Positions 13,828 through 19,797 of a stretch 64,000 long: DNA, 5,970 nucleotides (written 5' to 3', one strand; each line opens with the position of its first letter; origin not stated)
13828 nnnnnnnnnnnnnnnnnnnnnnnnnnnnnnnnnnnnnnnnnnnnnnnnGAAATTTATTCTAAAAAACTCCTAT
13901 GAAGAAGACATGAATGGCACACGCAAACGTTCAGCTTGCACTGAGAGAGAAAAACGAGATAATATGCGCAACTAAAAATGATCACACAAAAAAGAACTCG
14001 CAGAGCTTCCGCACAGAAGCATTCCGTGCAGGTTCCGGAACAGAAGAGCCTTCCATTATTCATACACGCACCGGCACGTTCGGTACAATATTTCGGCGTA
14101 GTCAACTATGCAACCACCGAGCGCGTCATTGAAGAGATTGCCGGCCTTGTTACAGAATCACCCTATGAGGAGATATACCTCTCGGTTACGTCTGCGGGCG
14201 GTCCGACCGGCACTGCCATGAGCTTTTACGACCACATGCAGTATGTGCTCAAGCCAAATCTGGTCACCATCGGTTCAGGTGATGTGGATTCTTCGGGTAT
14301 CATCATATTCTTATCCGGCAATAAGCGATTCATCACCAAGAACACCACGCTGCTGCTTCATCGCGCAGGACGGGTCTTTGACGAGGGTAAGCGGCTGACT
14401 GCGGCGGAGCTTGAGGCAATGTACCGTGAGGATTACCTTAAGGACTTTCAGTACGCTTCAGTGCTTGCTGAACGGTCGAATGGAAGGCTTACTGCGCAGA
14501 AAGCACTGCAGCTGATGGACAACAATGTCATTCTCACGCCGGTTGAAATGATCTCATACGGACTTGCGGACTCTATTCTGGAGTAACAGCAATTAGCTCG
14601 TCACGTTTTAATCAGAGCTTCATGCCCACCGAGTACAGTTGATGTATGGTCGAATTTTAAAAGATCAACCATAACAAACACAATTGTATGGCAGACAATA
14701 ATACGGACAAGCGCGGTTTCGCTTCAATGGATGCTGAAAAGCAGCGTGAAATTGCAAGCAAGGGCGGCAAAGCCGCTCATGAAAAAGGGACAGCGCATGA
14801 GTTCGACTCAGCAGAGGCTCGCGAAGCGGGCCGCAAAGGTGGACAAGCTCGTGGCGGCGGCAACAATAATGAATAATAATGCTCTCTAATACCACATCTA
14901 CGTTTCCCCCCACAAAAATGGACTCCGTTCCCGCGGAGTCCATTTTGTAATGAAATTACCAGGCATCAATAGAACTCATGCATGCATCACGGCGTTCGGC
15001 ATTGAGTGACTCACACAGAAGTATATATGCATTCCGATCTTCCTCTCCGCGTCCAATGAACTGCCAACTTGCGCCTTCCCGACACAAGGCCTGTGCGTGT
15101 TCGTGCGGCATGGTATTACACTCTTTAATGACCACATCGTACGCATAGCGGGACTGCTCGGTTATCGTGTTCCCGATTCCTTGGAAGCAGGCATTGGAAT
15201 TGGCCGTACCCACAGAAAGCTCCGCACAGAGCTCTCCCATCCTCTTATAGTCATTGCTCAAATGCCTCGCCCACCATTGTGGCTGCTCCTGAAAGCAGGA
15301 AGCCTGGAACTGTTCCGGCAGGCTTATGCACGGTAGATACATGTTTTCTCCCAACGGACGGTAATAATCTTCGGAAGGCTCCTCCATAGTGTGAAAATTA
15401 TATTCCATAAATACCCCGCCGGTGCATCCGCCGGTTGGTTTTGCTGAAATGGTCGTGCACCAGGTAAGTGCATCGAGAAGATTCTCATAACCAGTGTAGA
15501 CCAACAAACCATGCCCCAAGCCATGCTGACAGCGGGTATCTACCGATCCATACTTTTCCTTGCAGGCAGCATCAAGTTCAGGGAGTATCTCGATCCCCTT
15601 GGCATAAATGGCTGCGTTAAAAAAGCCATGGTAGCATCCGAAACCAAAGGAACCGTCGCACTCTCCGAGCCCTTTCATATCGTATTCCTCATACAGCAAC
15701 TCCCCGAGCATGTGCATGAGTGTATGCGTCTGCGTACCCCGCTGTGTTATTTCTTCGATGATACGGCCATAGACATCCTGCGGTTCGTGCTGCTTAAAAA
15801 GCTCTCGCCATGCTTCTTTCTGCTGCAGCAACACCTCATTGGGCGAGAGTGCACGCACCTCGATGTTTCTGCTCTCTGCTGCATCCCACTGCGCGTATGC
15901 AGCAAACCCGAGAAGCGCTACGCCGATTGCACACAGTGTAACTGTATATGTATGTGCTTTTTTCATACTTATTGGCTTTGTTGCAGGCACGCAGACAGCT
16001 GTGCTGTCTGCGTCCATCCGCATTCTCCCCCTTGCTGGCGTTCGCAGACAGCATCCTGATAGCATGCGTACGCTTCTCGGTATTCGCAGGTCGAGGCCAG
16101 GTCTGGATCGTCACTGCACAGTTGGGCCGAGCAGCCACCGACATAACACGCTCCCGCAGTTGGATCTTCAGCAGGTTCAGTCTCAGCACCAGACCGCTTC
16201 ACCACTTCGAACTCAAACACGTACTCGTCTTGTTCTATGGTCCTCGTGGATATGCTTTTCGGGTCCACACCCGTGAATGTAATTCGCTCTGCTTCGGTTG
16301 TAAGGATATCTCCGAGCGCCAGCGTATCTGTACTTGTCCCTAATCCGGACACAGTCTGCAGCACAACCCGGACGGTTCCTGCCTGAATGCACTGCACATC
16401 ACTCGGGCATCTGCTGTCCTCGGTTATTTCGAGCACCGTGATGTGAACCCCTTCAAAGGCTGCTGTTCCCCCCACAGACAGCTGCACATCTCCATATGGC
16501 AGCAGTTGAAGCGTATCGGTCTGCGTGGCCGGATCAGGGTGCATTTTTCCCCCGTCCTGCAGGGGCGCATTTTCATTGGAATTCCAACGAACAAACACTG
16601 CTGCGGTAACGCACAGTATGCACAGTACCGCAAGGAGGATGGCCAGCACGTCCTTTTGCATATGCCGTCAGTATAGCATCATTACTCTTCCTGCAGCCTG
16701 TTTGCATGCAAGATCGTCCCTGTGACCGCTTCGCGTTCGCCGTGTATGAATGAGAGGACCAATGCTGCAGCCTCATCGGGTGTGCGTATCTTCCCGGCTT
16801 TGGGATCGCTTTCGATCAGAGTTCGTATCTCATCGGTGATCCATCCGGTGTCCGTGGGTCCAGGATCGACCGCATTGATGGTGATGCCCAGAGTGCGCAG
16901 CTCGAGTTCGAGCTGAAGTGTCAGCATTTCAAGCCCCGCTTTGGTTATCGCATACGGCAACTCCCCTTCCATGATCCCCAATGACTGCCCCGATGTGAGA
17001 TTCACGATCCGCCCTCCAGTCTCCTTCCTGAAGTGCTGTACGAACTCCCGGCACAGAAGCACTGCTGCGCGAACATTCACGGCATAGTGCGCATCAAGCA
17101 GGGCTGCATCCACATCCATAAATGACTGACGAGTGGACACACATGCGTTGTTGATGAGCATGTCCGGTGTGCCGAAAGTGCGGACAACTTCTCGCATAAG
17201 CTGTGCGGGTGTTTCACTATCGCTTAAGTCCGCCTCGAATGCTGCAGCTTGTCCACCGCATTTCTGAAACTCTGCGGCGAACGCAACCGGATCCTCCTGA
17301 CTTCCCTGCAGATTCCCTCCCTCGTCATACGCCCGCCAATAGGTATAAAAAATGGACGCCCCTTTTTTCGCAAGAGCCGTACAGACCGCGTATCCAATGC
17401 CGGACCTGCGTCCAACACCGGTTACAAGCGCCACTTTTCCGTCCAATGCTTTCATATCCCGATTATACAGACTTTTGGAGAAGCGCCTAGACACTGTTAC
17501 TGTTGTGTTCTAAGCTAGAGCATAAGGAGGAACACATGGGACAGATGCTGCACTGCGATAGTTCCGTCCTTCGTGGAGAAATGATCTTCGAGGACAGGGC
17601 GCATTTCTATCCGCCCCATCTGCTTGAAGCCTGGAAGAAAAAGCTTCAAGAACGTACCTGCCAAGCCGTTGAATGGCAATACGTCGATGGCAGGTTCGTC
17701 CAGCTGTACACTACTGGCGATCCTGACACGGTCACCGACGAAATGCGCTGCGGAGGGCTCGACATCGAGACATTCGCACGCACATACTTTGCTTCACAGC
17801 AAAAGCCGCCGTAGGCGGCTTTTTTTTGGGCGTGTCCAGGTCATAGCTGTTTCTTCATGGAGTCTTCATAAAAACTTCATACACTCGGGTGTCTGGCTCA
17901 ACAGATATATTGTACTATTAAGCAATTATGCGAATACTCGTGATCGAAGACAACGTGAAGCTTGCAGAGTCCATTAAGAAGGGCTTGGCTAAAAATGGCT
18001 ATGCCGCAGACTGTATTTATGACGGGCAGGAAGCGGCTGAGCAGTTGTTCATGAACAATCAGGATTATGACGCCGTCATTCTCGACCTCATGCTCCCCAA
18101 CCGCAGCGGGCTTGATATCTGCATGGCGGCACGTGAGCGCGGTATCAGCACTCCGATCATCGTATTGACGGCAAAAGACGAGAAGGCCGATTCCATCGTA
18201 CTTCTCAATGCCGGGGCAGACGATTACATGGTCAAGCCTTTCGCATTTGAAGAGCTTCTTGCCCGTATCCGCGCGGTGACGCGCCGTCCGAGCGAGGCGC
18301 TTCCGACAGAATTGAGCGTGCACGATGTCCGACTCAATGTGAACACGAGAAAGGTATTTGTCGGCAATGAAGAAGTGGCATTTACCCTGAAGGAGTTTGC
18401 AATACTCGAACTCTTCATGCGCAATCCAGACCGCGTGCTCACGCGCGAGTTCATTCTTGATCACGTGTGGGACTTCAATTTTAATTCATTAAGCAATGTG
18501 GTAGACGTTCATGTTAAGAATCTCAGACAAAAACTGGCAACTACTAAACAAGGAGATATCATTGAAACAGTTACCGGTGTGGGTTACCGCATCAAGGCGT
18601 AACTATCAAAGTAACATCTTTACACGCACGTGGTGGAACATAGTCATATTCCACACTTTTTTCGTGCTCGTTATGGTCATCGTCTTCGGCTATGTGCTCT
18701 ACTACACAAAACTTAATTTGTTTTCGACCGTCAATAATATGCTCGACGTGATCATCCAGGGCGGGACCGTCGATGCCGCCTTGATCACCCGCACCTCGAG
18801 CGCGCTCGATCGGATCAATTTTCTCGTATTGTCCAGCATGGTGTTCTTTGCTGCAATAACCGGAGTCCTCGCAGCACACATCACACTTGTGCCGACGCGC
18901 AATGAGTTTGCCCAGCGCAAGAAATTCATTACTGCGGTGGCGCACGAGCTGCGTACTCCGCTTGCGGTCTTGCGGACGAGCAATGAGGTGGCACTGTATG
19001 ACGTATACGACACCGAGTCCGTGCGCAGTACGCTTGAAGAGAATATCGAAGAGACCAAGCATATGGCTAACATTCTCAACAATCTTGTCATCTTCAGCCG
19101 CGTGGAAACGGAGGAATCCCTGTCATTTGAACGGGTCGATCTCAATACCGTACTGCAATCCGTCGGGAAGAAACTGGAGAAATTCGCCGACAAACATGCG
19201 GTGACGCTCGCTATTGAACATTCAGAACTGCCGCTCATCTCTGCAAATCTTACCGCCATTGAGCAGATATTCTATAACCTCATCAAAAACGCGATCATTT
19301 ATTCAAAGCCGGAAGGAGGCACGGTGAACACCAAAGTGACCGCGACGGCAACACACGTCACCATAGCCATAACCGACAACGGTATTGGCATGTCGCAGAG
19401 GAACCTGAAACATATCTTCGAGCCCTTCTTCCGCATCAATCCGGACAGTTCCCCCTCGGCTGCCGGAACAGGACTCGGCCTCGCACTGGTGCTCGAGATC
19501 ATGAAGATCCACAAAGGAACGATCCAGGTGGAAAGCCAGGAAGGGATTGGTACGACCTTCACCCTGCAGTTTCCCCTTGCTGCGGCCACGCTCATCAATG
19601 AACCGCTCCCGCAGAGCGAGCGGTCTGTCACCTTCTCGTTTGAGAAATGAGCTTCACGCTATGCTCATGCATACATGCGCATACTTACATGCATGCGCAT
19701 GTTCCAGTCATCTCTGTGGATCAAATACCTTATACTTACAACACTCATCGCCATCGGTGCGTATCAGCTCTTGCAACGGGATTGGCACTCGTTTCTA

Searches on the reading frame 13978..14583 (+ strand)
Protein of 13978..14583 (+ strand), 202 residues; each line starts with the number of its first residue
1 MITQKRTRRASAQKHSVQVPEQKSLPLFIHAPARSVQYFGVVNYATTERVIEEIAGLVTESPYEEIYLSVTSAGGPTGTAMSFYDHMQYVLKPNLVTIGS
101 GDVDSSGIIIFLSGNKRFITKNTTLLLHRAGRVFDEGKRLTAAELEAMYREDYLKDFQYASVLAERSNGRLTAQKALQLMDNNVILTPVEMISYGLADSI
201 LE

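Call 46: search_protein_families(library=pfam, proteins=[window:13978-14583:+], max_evalue=0.00001)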
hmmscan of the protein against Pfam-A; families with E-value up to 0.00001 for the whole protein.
window:13978-14583:+ (202 aa): 1 family
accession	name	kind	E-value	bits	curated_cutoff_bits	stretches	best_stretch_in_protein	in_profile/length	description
PF00574.28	CLP_protease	-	7.1e-20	72.1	20.2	1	34-202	17-180/182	Clp protease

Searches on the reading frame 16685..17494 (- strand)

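Call 46: search_protein_families(library=pfam, proteins=[window:16685-17494:-], max_evalue=0.00001)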
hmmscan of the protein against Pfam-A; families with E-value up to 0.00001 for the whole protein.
window:16685-17494:- (270 aa): 3 families
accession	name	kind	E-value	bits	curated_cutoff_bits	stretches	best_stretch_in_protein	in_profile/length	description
PF00106.31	adh_short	-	6.6e-38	130.6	26.6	1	20-218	1-186/195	short chain dehydrogenase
PF13561.12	adh_short_C2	-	1.1e-35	123.8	27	1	26-264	1-231/236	Enoyl-(Acyl carrier protein) reductase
PF08659.16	KR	-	2.5e-06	28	22.6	1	28-191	7-159/180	KR domain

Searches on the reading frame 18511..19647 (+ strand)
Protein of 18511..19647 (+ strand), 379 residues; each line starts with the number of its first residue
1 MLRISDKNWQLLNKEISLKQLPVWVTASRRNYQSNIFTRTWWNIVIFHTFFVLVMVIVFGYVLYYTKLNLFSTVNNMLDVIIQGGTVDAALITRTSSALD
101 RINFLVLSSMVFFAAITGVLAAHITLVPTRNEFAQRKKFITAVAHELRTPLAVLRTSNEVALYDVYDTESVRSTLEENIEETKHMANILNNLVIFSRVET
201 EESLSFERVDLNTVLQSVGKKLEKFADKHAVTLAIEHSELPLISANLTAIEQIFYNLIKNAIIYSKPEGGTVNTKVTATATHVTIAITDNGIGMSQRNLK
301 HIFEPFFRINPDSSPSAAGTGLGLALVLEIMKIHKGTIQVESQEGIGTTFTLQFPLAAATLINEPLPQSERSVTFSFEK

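Call 46: search_protein_families(library=pfam, proteins=[window:18511-19647:+], max_evalue=0.00001)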
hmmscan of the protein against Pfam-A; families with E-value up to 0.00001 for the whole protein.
window:18511-19647:+ (379 aa): 2 families
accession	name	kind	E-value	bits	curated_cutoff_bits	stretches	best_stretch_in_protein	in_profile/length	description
PF02518.31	HATPase_c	-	3.3e-27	95.6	26.4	1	248-357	4-110/111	Histidine kinase-, DNA gyrase B-, and HSP90-like ATPase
PF00512.31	HisKA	-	3.3e-12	46.7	26.9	1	135-200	1-65/66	His Kinase A (phospho-acceptor) domain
